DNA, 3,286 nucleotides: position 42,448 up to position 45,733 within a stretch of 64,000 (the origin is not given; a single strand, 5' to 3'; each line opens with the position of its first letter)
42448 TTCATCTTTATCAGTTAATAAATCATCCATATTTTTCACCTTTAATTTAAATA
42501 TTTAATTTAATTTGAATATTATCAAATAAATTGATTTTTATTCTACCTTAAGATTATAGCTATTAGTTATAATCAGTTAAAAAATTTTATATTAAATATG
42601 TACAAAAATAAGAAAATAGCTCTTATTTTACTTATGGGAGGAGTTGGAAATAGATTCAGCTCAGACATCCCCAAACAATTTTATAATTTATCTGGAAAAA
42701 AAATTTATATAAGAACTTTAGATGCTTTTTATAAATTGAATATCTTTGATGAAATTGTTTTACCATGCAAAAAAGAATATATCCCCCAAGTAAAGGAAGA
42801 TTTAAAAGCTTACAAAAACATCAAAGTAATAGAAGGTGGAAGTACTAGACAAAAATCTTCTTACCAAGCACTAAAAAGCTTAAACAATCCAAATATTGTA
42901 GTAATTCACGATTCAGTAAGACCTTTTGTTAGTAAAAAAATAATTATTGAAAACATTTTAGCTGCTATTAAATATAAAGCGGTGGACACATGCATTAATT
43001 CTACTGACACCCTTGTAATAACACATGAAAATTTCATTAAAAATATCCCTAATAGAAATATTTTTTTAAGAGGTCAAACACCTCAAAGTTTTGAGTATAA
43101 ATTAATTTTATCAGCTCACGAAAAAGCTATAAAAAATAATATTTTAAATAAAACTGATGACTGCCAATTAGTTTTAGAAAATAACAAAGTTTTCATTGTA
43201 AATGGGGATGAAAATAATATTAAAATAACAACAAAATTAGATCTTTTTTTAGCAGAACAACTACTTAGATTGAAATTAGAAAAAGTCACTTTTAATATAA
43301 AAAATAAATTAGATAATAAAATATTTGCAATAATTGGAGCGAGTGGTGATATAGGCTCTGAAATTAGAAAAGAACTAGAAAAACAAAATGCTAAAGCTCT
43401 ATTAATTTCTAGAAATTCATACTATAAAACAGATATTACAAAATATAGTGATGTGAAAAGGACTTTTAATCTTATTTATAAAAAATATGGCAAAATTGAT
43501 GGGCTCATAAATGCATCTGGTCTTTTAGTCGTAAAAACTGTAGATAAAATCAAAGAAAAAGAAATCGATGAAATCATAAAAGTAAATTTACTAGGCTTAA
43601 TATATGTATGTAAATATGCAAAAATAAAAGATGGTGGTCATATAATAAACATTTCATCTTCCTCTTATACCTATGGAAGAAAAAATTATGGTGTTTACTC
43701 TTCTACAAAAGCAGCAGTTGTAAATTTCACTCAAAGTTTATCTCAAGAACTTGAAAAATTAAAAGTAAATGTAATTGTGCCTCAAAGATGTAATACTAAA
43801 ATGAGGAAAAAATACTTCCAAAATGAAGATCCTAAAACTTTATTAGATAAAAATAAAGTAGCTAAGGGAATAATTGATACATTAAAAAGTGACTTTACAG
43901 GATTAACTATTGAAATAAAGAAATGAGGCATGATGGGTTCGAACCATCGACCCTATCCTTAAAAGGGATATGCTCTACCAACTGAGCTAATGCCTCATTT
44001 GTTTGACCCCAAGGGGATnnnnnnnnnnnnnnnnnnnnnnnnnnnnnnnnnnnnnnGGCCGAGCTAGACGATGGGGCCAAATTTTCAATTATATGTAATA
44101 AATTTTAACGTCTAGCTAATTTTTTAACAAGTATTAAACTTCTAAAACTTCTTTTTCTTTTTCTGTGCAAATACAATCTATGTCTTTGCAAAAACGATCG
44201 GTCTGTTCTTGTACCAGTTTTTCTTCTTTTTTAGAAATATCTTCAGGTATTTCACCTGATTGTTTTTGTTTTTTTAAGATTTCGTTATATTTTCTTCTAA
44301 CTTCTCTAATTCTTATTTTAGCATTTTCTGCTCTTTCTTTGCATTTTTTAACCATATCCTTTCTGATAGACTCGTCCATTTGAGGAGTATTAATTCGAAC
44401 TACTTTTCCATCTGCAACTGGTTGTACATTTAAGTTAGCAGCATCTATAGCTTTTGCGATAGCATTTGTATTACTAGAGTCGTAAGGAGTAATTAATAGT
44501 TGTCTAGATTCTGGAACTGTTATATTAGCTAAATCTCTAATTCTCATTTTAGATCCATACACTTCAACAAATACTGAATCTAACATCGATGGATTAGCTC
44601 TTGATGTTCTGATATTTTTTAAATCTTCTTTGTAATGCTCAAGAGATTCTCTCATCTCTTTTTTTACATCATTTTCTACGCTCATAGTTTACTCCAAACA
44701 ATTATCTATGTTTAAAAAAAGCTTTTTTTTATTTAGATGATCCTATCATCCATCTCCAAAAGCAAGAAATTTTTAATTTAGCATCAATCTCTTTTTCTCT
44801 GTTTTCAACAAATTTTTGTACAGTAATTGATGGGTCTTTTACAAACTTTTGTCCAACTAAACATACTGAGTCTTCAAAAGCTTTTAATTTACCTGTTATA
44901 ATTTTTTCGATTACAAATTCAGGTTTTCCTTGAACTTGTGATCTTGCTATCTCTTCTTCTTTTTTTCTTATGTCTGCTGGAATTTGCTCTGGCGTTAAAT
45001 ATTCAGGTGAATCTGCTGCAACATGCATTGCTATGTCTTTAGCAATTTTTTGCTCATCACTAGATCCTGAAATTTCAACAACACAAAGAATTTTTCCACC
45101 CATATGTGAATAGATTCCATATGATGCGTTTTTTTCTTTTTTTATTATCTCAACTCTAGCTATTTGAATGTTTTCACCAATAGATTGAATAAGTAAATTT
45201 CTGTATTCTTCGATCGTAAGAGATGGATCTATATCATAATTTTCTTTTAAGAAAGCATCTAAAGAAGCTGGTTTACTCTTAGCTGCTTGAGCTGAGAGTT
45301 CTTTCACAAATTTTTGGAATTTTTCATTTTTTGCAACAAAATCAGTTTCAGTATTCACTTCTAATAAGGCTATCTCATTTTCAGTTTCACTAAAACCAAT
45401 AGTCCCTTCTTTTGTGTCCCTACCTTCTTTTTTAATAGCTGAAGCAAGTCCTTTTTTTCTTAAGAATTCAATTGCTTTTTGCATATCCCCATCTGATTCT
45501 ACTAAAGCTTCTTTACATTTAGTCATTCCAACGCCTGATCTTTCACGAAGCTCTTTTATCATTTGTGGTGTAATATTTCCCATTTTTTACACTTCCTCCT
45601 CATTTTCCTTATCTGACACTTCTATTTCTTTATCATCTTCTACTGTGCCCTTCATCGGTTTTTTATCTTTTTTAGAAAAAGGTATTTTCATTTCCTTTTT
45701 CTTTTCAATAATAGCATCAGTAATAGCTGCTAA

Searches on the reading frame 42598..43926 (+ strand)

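Call 9: search_protein_families(library=ncbifam, proteins=[window:42598-43926:+], max_evalue=0.00001)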
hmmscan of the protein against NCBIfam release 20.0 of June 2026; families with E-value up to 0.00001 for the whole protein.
window:42598-43926:+ (442 aa): 179 families (the best 25 are shown)
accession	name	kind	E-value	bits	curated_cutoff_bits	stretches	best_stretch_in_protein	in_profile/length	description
NF001183.0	PRK00155.1-3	subfamily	1.7e-54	184.6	166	1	11-225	6-233/237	D-ribitol-5-phosphate cytidylyltransferase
TIGR00453.1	ispD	equivalog_domain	1.7e-50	171.5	181.3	1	9-223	2-219/219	2-C-methyl-D-erythritol 4-phosphate cytidylyltransferase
NF001186.0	PRK00155.2-3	equivalog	3.3e-45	154.3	253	1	5-223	3-222/224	2-C-methyl-D-erythritol 4-phosphate cytidylyltransferase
NF009924.0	PRK13385.1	subfamily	4.2e-45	154.1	342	1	8-224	4-224/230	2-C-methyl-D-erythritol 4-phosphate cytidylyltransferase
NF006899.0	PRK09382.1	equivalog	4.4e-41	141.3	417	1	4-226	4-223/387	bifunctional 2-C-methyl-D-erythritol 4-phosphate cytidylyltransferase/2-C-methyl-D-erythritol 2,4-cyclodiphosphate synthase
NF052558.1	MBtsdlDhBudC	equivalog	2.3e-23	83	270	1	255-411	35-195/250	meso-2,3-butanediol dehydrogenase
NF005806.0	PRK07666.1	equivalog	1.2e-22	80.4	286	1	275-430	60-222/239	3-ketoacyl-ACP reductase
NF005559.1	PRK07231.1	subfamily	3.6e-22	79.1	215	1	256-412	36-200/249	glucose 1-dehydrogenase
NF005878.0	PRK07825.1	subfamily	2.8e-21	76.1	287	1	243-432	29-220/278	short chain dehydrogenase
NF005594.0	PRK07326.1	equivalog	7.2e-21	74.8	271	1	261-436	42-223/237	SDR family oxidoreductase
TIGR04316.1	dhbA_paeA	equivalog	7.4e-21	74.9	300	1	270-413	46-195/250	2,3-dihydro-2,3-dihydroxybenzoate dehydrogenase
TIGR02415.1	23BDH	subfamily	7.6e-21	74.7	304.35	1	254-407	38-192/254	acetoin reductase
NF004198.0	PRK05653.1-3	equivalog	8.4e-21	74.5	296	1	274-404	59-195/248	3-oxoacyl-ACP reductase FabG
NF006074.0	PRK08220.1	equivalog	1.3e-20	74.1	312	1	236-413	4-195/251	2,3-dihydro-2,3-dihydroxybenzoate dehydrogenase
NF005007.0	PRK06398.1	equivalog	1.8e-20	73.2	341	1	236-410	3-189/259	aldose dehydrogenase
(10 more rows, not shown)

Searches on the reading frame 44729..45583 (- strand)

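Call 58: search_protein_families(library=pfam, proteins=[window:44729-45583:-], max_evalue=0.00001)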
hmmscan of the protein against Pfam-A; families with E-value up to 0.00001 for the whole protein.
window:44729-45583:- (284 aa): 1 family
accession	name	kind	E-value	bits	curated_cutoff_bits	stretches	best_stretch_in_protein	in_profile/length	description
PF00889.24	EF_TS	-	2.7e-61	207.1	27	1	72-281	2-203/204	Elongation factor TS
